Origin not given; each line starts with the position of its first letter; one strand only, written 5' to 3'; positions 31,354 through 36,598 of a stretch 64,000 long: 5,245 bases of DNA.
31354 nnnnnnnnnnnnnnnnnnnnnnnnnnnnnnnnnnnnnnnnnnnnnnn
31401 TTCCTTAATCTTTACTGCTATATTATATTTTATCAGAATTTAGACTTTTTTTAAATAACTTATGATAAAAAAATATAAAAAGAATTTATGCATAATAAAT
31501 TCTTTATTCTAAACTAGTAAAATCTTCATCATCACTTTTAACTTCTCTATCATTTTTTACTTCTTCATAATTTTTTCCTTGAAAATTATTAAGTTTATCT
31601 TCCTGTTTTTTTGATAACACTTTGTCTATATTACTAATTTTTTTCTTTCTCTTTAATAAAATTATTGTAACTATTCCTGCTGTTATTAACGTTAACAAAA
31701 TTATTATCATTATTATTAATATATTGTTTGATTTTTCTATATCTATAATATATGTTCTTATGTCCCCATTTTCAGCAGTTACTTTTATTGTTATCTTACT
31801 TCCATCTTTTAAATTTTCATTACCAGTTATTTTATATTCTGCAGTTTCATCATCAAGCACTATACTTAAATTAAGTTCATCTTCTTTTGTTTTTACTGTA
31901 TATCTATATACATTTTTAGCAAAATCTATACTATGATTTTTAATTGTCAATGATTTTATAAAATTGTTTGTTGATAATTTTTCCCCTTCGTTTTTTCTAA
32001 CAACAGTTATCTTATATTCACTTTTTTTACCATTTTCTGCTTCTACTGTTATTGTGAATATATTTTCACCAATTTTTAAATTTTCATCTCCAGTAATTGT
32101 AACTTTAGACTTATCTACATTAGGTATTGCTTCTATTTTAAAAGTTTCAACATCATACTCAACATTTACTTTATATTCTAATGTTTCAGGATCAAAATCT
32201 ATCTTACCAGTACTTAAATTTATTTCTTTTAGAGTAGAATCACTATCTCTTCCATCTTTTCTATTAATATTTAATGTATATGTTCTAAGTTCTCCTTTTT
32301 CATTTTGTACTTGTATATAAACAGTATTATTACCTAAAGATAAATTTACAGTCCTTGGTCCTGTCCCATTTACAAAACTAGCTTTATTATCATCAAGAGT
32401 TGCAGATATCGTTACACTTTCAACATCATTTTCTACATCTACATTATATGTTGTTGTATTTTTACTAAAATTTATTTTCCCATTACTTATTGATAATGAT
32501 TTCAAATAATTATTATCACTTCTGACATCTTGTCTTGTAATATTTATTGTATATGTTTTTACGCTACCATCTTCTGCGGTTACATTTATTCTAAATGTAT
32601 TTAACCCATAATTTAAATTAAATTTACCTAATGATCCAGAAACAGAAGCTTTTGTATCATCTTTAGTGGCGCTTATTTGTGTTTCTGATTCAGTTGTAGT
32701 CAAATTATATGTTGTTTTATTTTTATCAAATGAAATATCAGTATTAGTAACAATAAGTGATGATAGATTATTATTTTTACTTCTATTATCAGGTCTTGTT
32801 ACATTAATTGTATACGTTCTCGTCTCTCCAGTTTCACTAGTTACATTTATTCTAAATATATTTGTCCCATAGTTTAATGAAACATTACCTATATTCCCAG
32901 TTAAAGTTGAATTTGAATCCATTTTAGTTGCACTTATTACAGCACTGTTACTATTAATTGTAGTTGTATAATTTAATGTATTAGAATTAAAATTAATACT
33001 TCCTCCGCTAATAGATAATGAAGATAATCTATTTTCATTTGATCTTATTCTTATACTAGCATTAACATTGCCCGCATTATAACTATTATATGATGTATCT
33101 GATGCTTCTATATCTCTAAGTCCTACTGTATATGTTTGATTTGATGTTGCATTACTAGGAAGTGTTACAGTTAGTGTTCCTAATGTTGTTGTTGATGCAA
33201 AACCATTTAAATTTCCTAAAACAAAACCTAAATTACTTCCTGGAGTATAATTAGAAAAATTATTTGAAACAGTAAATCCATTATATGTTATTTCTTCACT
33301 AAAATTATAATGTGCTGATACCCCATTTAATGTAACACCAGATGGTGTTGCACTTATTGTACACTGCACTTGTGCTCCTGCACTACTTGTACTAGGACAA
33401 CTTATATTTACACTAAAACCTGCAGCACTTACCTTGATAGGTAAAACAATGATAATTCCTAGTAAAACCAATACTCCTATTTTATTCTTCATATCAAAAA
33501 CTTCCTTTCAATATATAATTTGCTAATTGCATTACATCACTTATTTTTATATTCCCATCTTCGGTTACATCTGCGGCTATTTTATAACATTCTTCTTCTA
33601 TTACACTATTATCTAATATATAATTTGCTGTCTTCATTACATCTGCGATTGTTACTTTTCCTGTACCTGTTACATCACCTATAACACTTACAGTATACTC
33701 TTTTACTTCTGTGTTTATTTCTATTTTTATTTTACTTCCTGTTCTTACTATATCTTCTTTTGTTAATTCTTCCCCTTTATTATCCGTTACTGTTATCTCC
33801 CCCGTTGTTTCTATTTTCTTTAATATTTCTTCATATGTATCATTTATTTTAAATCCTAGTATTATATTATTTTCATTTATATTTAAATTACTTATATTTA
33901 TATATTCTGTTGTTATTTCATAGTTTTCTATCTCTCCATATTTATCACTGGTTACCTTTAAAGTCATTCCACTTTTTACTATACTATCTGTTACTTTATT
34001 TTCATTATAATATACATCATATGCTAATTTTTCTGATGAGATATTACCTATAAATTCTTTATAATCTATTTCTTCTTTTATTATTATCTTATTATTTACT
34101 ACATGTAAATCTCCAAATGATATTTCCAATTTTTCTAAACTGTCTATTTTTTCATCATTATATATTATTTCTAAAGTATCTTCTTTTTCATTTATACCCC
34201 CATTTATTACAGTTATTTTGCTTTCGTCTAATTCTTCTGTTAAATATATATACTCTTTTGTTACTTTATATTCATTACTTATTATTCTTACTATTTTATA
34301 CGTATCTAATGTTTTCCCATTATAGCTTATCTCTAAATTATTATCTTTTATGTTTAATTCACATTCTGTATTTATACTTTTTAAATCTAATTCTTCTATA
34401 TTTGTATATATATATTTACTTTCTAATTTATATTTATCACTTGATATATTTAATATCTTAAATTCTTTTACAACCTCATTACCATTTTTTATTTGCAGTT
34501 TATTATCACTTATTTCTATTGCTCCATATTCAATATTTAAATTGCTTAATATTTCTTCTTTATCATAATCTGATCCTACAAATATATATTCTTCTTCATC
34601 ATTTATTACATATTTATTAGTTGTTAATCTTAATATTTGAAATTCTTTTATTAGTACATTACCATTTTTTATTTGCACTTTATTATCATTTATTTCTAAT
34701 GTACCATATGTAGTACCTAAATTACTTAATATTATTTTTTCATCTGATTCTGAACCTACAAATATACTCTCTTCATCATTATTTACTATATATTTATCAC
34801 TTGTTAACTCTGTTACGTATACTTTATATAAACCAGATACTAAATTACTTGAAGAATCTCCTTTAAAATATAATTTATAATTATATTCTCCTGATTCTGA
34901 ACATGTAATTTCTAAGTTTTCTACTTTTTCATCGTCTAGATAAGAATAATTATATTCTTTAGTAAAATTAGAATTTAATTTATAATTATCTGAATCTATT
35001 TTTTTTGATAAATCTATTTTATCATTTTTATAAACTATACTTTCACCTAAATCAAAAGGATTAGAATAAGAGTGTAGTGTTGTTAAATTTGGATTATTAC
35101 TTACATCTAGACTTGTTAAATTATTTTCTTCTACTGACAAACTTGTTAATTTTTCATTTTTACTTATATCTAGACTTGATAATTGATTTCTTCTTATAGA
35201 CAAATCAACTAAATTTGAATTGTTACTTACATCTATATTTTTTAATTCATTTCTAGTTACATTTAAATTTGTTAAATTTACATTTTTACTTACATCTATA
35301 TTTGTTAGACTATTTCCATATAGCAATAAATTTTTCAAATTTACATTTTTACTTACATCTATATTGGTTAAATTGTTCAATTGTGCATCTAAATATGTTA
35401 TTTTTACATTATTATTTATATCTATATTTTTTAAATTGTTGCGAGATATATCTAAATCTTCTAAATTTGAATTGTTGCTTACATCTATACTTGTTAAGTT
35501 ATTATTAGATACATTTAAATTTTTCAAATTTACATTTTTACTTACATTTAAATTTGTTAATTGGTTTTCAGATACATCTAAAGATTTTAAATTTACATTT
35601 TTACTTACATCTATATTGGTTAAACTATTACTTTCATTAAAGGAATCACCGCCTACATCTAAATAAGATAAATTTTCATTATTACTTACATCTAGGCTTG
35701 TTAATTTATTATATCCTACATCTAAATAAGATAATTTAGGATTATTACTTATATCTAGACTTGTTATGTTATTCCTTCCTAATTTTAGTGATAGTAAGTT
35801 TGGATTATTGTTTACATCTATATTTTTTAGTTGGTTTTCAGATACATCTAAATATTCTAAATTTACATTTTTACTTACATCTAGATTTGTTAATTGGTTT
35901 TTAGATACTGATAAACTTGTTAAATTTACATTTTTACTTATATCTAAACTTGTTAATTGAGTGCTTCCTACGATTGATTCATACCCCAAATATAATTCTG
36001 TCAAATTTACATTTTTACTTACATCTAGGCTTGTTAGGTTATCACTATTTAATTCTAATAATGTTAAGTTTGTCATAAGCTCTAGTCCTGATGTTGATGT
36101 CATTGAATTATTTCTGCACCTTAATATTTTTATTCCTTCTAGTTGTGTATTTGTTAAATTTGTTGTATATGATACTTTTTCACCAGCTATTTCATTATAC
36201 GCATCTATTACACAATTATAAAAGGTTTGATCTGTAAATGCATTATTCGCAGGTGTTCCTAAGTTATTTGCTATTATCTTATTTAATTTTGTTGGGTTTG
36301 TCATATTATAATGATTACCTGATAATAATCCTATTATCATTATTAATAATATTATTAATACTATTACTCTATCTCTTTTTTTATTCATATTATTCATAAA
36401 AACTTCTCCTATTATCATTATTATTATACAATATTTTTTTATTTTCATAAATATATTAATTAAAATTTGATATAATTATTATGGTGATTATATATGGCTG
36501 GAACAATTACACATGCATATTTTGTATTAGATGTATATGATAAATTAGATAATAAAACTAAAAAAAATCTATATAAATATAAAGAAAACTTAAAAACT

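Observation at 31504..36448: Two-gene cohesin-dockerin surface display pair: LRR-dockerin protein tethered by a membrane-anchored cohesin-like/cadherin-like scaffold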

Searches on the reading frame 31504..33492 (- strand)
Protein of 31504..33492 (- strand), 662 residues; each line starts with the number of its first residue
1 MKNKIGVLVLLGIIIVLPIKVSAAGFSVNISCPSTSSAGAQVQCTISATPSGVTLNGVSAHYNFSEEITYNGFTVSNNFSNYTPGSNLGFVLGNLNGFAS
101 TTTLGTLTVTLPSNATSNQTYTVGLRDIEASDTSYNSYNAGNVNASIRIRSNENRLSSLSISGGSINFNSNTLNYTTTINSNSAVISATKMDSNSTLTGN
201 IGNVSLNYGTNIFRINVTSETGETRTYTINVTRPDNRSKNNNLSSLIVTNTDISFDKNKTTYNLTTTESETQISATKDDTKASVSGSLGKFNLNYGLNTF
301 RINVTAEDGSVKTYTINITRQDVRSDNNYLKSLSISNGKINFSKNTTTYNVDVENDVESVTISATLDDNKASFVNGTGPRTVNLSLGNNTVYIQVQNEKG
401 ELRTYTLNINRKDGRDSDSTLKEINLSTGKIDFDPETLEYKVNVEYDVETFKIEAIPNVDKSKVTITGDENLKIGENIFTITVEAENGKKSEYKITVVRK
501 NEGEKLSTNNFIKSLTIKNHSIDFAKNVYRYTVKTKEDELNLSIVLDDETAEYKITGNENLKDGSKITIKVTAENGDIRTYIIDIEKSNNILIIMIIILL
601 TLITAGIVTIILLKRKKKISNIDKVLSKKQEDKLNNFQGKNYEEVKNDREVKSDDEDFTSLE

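Call 3: search_protein_families(library=pfam, proteins=[window:31504-33492:-], max_evalue=0.01)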
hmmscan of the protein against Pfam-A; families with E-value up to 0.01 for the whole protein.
window:31504-33492:- (662 aa): 1 family
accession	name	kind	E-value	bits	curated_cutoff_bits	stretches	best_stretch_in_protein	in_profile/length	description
PF12733.13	Cadherin-like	-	3.2e-43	146.5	24.2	5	430-500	9-89/89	Cadherin-like beta sandwich domain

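Call 4: search_protein_families(library=ncbifam, proteins=[window:31504-33492:-], max_evalue=0.01)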
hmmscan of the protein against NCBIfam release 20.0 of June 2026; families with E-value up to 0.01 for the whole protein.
window:31504-33492:- (662 aa): 0 families

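Call 32: find_encoding_contigs(protein=window:31504-33492:-, flank=10000, max_places=4)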
Protein window:31504-33492:- (662 aa): 1 contig read that carries it; 1 place shown.
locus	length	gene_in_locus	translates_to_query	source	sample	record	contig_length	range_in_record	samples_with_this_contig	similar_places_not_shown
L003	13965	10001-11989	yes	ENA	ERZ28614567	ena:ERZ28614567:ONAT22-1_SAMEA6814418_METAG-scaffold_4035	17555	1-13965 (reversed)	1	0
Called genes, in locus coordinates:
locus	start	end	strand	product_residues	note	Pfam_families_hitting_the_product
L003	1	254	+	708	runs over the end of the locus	PF03477:ATP-cone, PF13597:NRDD, PF01228:Gly_radical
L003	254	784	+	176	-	PF13353:Fer4_12, PF04055:Radical_SAM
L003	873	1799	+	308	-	-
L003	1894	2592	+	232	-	PF21946:LppM (weak)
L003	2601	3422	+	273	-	PF19293:CdaA_N, PF02457:DAC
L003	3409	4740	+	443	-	PF07949:YbbR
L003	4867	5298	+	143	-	PF00572:Ribosomal_L13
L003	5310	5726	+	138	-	PF00380:Ribosomal_S9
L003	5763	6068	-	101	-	-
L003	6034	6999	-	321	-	PF00882:Zn_dep_PLPC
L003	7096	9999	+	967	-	PF12799:LRR_4 (faint), PF00404:Dockerin_1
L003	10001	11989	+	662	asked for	PF12733:Cadherin-like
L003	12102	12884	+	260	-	PF00142:Fer4_NifH (weak), PF00448:SRP54 (faint), PF01656:CbiA, PF02374:ArsA_ATPase, PF06564:CBP_BcsQ, PF09140:MipZ (weak), PF10609:ParA, PF13614:AAA_31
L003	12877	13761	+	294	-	PF02195:ParB_N, PF17762:HTH_ParB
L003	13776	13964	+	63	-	?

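Call 41: list_cluster_members(proteins=[window:31504-33492:-, window:33494-36397:-, P0006, P0011])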
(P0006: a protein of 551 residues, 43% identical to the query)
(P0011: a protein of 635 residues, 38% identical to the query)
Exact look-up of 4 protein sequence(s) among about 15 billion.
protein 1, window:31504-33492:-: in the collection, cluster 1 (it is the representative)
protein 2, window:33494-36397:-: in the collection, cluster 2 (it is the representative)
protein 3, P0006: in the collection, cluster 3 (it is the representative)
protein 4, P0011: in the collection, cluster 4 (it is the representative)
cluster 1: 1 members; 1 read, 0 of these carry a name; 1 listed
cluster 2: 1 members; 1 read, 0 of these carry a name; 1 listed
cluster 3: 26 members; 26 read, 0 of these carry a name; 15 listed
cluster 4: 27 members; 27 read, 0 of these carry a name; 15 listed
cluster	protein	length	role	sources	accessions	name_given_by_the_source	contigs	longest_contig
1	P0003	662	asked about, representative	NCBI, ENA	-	-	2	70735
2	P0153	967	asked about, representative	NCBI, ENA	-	-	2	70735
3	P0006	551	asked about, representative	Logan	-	-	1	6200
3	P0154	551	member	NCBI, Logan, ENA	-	-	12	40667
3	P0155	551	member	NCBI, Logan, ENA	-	-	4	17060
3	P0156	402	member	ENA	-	-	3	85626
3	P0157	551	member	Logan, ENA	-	-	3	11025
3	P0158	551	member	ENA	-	-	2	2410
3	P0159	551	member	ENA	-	-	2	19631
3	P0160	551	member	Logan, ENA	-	-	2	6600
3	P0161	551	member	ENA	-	-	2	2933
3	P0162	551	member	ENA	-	-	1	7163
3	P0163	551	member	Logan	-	-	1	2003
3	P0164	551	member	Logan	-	-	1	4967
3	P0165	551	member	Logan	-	-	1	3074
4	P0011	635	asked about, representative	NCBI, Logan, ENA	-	-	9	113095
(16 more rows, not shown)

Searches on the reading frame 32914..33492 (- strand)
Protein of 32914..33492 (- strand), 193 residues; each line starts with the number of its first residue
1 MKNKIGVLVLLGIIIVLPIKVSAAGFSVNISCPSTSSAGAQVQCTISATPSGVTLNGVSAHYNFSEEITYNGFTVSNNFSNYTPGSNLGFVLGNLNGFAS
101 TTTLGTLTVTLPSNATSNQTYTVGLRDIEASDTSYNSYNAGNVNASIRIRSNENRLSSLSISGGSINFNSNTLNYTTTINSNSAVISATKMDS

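Call 7: find_homologous_proteins(query=window:32914-33492:-, max_evalue=0.001)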
Query seq(193 aa) (193 aa): 2 proteins with E <= 0.001 among 541 candidates.
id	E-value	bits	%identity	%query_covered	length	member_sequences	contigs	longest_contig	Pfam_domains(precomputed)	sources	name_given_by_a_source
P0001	7.7e-70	252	65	100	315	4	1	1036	PF12733.14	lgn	-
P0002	1.4e-68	248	65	100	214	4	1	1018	-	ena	-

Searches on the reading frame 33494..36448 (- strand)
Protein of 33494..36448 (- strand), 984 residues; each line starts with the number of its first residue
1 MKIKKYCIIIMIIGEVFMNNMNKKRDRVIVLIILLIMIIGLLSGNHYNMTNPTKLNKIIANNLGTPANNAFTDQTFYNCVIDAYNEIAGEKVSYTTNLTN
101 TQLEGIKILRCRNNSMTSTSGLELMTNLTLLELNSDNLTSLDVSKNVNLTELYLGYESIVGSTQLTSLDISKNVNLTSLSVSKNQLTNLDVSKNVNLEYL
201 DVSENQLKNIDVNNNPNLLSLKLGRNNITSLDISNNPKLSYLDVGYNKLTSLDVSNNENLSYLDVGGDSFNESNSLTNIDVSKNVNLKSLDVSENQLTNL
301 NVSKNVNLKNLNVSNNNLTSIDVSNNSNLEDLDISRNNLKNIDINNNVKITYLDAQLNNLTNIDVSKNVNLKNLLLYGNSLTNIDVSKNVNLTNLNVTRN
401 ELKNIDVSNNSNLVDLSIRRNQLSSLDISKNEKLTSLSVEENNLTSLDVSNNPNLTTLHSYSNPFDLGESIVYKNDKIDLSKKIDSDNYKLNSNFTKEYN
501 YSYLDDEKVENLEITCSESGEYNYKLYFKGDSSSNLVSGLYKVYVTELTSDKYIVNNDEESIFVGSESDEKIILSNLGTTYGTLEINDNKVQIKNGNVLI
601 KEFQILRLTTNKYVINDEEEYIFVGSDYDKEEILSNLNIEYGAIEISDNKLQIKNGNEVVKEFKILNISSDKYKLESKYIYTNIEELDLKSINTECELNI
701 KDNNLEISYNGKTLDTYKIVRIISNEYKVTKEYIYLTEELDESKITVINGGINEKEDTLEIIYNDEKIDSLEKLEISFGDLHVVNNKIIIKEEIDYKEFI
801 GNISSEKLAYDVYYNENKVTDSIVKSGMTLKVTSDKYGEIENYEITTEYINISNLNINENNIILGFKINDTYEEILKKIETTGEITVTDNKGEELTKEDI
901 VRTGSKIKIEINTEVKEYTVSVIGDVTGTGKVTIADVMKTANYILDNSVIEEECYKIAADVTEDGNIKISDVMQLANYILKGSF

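Call 3: search_protein_families(library=pfam, proteins=[window:33494-36448:-], max_evalue=0.01)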
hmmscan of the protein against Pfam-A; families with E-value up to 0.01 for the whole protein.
window:33494-36448:- (984 aa): 3 families
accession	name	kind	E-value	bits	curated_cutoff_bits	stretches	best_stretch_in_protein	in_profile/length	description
PF12799.13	LRR_4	-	2.6e-12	47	27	3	175-213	2-42/44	Leucine Rich repeats (2 copies)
PF00404.24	Dockerin_1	-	9e-08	32.6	22.9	1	924-980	2-57/57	Dockerin type I domain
PF13855.12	LRR_8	-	0.00035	20.7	27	1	196-249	2-61/61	Leucine rich repeat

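Call 4: search_protein_families(library=ncbifam, proteins=[window:33494-36448:-], max_evalue=0.01)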
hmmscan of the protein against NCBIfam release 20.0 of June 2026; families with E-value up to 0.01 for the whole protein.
window:33494-36448:- (984 aa): 3 families
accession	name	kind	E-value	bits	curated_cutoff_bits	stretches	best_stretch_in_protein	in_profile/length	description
NF033187.0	internalin_J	exception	9.3e-48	163.1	1700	2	50-324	46-302/846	class 1 internalin InlJ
NF011897.0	PRK15370.1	equivalog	3.3e-18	64.9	1113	3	162-363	208-403/755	SPI-1 type III secretion system effector E3 ubiquitin transferase SlrP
NF041381.1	XopAC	subfamily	0.00081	18.2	450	0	136-244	89-201/451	XopAC/AvrAC family type III secretion system effector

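Call 14: search_solved_structures(query=window:33494-36397:-, max_evalue=0.001)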
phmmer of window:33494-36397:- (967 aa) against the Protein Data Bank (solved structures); distinct sequences matched with E-value up to 0.001: 55.
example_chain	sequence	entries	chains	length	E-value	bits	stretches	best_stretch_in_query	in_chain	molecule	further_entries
3bz5_A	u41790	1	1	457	7.6e-43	150.1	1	72-415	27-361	Internalin-J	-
3g06_A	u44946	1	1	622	1.4e-11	46.7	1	161-448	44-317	SspH2 (Leucine-rich repeat protein)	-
9fqr_Xm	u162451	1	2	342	1.9e-11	46.2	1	162-345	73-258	Leucine-rich repeat-containing protein 23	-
4puf_A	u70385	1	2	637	8.8e-11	44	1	142-347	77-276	E3 ubiquitin-protein ligase SlrP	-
4r5c_A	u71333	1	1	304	1.1e-10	43.8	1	47-338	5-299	Leucine rich repeat protein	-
5z8y_A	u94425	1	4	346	9.5e-09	37.3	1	200-421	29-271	Leucine-rich repeat transmembrane neuronal protein 2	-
5z8x_A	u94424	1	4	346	1.6e-08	36.6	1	201-421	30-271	Leucine-rich repeat transmembrane neuronal protein 2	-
4fho_A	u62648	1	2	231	1.9e-08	36.3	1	48-258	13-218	Internalin C2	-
9d2f_B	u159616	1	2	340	2e-08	36.2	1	165-346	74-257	Leucine-rich repeat-containing protein 23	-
4pq8_A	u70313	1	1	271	2e-07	32.9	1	47-294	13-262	DESIGNED PROTEIN OR465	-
6nih_A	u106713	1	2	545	6.4e-07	31.3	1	261-382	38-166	Toll-like receptor 1,Variable lymphocyte receptor B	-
2z7x_B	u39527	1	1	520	6.8e-07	31.2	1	262-382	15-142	Toll-like receptor 1,Variable lymphocyte receptor B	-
4r6j_A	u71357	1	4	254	1e-06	30.6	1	47-304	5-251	Lucine rich repeats DLRR_H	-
4r5d_A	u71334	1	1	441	1.1e-06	30.5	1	47-433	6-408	Leucine rich repeat protein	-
4xgo_A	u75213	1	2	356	1.2e-06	30.3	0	216-345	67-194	Anopheles Plasmodium-responsive Leucine-rich repeat protein 1B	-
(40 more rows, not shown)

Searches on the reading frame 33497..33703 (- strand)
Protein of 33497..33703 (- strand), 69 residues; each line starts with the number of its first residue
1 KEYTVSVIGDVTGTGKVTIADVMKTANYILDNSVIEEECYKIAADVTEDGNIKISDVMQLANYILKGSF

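Call 74: search_solved_structures(query=A5, max_evalue=0.01, show_alignments=2)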
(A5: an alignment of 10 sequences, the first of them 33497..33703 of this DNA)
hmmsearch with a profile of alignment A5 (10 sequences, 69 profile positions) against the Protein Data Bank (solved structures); distinct sequences matched with E-value up to 0.01: 37.
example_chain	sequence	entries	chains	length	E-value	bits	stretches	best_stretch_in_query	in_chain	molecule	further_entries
4uyp_B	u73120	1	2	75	7.1e-10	42.4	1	7-67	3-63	Cellulosomal scaffoldin adaptor protein B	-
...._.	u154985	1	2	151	1.1e-09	41.8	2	8-67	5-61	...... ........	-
8x3a_A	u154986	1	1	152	1.1e-09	41.7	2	8-67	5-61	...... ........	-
4uyq_B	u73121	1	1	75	6.6e-09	39.2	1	7-67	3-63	Cellulosomal scaffoldin adaptor protein B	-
4fl4_A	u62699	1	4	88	4.1e-08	36.7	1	8-65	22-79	Glycoside hydrolase family 9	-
5nrm_B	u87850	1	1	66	1.3e-07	35.1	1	9-65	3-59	DocCel5: Type I dockerin repeat domain from A. cellulolyticus family 5 endoglucanase WP_01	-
2ccl_B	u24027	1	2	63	1.6e-07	34.8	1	6-66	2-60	ENDO-1,4-BETA-XYLANASE Y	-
4cj0_A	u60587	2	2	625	4.3e-07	33.5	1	6-65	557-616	ENDOGLUCANASE D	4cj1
1clc_A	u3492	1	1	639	4.4e-07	33.4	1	6-65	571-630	ENDOGLUCANASE CELD; EC: 3.2.1.4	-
8zvk_A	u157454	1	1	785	6e-07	33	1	8-67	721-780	AaBgIC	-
5nrk_B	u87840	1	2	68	1e-06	32.2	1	9-60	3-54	DocCel5: Type I dockerin repeat domain from A. cellulolyticus family 5 endoglucanase WP_01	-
1ohz_B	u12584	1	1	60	2.4e-06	31.1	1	8-66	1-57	ENDO-1,4-BETA-XYLANASE Y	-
2y3n_B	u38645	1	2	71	5e-06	30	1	7-65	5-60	CELLULOSOMAL FAMILY-48 PROCESSIVE GLYCOSIDE HYDROLASE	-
3ul4_B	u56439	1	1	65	5.9e-06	29.8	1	5-66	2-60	Cellulosome enzyme, dockerin type I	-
4dh2_B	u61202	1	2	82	1.1e-05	28.9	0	6-30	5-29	Dockerin type 1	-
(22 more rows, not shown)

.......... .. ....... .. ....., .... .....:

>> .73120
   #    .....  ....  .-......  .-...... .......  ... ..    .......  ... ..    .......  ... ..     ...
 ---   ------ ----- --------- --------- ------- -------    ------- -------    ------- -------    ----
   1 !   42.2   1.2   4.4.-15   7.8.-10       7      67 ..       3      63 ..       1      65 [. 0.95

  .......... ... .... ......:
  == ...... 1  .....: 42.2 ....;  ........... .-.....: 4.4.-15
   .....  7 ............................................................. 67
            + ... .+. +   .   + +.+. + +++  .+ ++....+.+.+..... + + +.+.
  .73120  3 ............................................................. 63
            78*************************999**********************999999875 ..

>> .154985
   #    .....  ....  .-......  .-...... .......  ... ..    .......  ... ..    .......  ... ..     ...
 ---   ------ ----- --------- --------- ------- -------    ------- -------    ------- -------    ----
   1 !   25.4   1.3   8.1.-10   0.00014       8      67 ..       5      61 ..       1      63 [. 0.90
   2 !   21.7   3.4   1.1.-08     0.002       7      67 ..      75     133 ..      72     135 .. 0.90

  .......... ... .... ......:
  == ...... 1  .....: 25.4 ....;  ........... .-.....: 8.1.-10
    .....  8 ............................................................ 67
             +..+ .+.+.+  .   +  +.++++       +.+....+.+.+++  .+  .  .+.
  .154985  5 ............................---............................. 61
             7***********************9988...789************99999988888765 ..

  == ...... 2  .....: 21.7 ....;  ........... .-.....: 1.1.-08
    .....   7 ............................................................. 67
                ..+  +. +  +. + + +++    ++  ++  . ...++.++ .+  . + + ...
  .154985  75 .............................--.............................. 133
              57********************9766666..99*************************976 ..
